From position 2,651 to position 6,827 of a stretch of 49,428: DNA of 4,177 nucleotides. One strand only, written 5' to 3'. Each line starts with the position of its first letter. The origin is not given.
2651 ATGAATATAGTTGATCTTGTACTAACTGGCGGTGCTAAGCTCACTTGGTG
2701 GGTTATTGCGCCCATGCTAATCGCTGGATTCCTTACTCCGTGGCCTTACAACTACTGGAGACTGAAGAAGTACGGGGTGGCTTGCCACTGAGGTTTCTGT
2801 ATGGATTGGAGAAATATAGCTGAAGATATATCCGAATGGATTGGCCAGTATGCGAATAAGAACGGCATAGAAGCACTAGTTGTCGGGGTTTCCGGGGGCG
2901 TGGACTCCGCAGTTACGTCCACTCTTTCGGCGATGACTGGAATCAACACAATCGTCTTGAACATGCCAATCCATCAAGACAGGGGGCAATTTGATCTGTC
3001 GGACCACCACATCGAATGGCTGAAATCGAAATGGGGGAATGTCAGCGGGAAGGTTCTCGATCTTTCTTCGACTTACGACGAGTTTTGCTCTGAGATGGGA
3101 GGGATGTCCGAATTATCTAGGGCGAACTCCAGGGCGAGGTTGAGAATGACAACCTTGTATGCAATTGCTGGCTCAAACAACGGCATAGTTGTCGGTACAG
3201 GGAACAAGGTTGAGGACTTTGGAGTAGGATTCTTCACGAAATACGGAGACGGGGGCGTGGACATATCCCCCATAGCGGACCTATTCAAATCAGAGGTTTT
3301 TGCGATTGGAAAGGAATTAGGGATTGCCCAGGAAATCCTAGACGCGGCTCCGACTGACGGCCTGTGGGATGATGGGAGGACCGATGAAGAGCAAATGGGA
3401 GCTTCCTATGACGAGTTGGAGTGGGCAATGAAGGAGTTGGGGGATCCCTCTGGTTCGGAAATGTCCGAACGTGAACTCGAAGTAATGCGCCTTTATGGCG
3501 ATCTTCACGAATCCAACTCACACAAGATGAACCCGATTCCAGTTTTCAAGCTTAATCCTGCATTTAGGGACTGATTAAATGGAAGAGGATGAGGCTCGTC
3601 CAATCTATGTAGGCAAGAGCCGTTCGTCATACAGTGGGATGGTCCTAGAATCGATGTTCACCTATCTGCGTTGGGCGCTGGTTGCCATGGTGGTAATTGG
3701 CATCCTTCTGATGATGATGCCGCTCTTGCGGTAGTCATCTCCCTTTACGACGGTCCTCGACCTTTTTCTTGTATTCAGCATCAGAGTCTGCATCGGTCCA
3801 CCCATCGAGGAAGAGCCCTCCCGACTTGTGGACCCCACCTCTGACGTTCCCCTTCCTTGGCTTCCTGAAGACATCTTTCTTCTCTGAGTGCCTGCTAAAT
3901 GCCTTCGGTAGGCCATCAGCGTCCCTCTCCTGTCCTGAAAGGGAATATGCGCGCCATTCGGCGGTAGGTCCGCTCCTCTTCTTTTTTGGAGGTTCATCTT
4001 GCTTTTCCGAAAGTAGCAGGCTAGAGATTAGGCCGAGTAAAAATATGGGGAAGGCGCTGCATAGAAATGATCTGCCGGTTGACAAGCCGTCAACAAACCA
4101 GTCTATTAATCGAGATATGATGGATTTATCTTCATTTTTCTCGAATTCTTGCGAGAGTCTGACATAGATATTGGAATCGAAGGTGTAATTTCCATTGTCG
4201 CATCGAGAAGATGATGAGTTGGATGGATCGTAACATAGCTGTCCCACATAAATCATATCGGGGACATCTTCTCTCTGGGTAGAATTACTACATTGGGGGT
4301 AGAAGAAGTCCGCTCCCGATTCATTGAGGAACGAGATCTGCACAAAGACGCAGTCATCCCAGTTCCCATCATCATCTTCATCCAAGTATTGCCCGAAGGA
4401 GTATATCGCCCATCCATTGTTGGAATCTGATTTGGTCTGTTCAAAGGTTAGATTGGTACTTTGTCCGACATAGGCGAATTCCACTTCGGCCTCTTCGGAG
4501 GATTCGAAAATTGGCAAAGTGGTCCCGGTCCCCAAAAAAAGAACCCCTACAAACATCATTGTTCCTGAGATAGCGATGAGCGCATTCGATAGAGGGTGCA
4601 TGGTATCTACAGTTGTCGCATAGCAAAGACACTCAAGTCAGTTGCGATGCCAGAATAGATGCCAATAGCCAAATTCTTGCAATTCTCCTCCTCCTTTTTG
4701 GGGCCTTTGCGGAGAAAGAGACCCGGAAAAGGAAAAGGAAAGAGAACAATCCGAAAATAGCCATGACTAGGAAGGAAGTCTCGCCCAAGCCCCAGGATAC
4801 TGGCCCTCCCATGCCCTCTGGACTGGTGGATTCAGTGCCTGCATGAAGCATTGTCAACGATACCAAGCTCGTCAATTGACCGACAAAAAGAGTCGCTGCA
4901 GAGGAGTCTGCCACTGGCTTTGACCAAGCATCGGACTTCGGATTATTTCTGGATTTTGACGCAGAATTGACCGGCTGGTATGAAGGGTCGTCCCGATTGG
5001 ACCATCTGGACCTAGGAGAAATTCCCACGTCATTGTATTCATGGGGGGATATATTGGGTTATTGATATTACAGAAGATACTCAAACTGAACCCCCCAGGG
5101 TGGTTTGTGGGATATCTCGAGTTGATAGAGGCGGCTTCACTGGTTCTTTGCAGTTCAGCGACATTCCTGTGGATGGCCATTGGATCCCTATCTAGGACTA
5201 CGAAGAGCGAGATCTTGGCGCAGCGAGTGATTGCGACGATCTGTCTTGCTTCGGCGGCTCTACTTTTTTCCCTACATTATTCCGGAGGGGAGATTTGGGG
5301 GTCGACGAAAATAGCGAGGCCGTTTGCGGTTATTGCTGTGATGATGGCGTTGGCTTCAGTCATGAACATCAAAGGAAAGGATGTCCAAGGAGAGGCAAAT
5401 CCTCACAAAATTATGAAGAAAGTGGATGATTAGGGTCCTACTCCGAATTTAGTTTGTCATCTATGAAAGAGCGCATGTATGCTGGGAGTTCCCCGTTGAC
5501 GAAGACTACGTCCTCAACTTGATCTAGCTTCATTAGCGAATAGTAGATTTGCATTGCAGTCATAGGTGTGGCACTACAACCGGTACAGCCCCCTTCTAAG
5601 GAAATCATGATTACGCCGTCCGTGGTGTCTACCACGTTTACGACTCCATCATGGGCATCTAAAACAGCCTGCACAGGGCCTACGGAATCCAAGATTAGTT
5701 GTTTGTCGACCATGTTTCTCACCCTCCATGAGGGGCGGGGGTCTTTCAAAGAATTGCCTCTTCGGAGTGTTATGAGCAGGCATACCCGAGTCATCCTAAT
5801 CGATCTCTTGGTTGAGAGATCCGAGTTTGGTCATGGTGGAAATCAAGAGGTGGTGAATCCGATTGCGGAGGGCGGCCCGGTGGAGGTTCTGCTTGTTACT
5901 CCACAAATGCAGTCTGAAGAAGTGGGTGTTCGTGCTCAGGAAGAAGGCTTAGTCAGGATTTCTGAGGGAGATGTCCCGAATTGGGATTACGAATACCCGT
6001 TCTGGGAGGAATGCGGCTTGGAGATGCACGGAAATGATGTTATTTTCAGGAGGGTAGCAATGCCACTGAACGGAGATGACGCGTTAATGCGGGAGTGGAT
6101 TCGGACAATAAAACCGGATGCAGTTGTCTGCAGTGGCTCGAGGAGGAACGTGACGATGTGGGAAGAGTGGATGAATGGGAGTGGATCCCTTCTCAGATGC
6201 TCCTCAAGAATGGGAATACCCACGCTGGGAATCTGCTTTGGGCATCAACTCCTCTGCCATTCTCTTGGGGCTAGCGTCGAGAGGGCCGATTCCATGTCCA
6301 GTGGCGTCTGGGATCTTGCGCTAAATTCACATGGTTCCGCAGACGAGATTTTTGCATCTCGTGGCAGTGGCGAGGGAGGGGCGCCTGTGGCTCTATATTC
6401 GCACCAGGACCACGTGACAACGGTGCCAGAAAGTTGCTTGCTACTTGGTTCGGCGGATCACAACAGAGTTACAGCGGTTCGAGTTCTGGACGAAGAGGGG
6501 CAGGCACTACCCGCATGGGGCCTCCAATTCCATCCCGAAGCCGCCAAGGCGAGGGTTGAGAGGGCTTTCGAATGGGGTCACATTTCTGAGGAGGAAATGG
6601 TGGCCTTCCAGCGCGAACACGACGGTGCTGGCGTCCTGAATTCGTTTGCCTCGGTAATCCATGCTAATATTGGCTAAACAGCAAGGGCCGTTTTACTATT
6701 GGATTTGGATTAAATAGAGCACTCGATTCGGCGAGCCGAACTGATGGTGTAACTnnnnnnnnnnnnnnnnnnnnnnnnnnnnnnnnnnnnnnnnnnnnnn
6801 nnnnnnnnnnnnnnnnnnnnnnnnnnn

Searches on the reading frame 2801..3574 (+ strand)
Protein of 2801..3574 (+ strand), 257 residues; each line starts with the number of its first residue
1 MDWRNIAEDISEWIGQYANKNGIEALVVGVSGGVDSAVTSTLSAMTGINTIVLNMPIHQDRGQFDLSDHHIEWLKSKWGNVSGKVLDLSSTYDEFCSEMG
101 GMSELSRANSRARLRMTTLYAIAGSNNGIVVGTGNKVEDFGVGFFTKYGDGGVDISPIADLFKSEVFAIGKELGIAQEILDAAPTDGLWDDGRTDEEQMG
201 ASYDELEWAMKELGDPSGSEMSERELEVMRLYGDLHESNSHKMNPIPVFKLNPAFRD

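Call 68: search_protein_families(library=pfam, proteins=[window:2801-3574:+], max_evalue=0.00001)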
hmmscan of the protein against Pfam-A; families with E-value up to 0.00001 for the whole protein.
window:2801-3574:+ (257 aa): 1 family
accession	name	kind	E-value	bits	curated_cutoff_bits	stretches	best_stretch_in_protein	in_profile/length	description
PF02540.23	NAD_synthase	-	1.2e-46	159.3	21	1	8-242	3-238/242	NAD synthase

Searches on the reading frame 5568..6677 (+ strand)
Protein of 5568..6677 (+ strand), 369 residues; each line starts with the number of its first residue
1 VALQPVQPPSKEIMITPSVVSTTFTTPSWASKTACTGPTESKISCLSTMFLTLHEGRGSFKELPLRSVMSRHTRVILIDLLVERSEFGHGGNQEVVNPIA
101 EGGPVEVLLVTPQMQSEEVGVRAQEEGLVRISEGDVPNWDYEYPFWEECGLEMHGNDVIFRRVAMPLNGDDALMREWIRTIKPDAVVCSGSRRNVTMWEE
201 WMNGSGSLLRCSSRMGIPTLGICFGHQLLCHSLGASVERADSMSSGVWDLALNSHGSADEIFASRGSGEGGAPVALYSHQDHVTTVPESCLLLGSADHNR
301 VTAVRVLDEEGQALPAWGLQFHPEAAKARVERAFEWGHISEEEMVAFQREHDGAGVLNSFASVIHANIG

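Call 10: search_protein_families(library=pfam, proteins=[window:5568-6677:+], max_evalue=0.001)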
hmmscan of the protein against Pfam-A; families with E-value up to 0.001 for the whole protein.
window:5568-6677:+ (369 aa): 2 families
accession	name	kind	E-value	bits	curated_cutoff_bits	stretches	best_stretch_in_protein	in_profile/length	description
PF00117.34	GATase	-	7e-14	52.4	22.8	1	180-326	40-174/190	Glutamine amidotransferase class-I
PF07722.19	Peptidase_C26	-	4.7e-05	23.7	20.5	1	208-324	97-219/219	Peptidase C26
